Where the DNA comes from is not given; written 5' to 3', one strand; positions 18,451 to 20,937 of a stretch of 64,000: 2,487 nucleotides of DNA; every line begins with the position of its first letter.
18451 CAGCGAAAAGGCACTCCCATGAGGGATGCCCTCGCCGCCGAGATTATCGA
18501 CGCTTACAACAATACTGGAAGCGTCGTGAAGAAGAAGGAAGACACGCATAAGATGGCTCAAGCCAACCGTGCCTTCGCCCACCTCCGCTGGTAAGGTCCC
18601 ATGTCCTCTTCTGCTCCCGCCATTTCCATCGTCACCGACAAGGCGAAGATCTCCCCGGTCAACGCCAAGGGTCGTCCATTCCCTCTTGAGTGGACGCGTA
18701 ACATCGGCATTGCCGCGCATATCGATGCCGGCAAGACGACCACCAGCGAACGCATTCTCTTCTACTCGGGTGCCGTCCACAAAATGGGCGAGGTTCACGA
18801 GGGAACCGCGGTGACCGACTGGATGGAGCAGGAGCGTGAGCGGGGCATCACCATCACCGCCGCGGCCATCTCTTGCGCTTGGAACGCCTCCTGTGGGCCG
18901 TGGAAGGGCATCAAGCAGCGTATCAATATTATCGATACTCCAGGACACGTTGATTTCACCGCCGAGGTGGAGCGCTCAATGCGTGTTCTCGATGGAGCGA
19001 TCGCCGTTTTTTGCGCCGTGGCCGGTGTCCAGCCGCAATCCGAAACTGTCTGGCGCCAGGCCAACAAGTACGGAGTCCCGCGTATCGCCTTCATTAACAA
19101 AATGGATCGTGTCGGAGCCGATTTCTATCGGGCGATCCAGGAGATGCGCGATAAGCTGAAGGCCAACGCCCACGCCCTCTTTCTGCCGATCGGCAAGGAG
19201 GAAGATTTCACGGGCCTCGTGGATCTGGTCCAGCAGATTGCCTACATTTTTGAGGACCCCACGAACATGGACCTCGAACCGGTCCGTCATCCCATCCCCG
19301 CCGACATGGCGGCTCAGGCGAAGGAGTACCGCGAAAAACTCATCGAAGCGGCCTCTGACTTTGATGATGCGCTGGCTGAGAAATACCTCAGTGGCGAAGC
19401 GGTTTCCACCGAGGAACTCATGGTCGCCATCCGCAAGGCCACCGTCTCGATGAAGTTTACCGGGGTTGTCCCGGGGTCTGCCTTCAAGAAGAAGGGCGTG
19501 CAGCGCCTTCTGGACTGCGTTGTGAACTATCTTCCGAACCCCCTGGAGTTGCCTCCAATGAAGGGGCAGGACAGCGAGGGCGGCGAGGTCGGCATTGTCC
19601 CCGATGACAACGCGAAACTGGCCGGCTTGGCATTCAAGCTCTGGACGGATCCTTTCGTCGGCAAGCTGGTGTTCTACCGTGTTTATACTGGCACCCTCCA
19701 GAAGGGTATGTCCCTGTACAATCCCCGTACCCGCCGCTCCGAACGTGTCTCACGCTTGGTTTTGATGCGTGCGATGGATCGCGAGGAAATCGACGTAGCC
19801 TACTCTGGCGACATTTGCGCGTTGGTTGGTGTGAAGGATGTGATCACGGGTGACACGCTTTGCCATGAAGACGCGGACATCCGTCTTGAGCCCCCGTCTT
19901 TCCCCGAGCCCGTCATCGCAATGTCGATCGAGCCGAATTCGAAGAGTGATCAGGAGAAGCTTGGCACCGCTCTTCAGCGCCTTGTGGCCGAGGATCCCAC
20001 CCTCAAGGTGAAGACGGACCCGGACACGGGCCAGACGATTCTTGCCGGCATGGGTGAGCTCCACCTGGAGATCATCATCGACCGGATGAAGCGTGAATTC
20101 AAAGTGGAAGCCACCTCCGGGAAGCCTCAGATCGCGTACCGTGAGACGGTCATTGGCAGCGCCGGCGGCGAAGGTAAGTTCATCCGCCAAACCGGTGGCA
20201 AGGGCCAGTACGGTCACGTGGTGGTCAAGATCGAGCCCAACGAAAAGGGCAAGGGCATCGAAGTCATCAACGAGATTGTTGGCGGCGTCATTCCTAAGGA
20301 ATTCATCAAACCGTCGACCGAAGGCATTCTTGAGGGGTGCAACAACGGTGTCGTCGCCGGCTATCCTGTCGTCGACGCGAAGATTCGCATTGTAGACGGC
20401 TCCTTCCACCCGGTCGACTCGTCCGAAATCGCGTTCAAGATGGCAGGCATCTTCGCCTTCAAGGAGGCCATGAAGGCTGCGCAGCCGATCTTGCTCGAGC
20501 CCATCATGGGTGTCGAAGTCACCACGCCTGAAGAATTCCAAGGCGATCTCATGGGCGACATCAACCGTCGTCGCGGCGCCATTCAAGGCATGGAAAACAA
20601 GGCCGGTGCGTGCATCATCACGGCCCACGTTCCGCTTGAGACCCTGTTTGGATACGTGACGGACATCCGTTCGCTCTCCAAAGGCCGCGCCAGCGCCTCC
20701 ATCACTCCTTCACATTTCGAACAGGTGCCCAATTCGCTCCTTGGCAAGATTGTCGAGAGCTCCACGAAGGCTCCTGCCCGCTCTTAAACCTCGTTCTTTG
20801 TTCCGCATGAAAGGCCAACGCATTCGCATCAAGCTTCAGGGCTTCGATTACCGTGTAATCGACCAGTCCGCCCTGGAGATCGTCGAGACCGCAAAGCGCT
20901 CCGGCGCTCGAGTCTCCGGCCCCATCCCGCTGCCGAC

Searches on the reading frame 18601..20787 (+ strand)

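Call 59: search_protein_families(library=pfam, proteins=[window:18601-20787:+], max_evalue=0.00001)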
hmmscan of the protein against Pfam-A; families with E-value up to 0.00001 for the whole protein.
window:18601-20787:+ (728 aa): 7 families
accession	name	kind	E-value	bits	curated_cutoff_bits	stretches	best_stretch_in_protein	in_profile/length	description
PF00009.33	GTP_EFTU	-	7e-64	215.3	26.5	1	32-313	3-188/188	Elongation factor Tu GTP binding domain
PF03764.24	EFG_IV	-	1.1e-39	135.3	24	1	509-628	1-121/121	Elongation factor G, domain IV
PF14492.12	EFG_III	-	2.2e-34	117.8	27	1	434-507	1-74/75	Elongation Factor G, domain III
PF00679.30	EFG_C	-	8.3e-26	90.3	27.9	1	631-714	2-86/89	Elongation factor G C-terminus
PF03144.31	GTP_EFTU_D2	-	1.2e-17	64.5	30.3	1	354-421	1-73/73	Elongation factor Tu domain 2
PF22042.2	EF-G_D2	-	3.4e-15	56.4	27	1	340-422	2-83/84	Elongation factor G domain 2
PF16658.11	RF3_C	-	4.7e-06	26.9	40.1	1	432-510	5-82/132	Class II release factor RF3, C-terminal domain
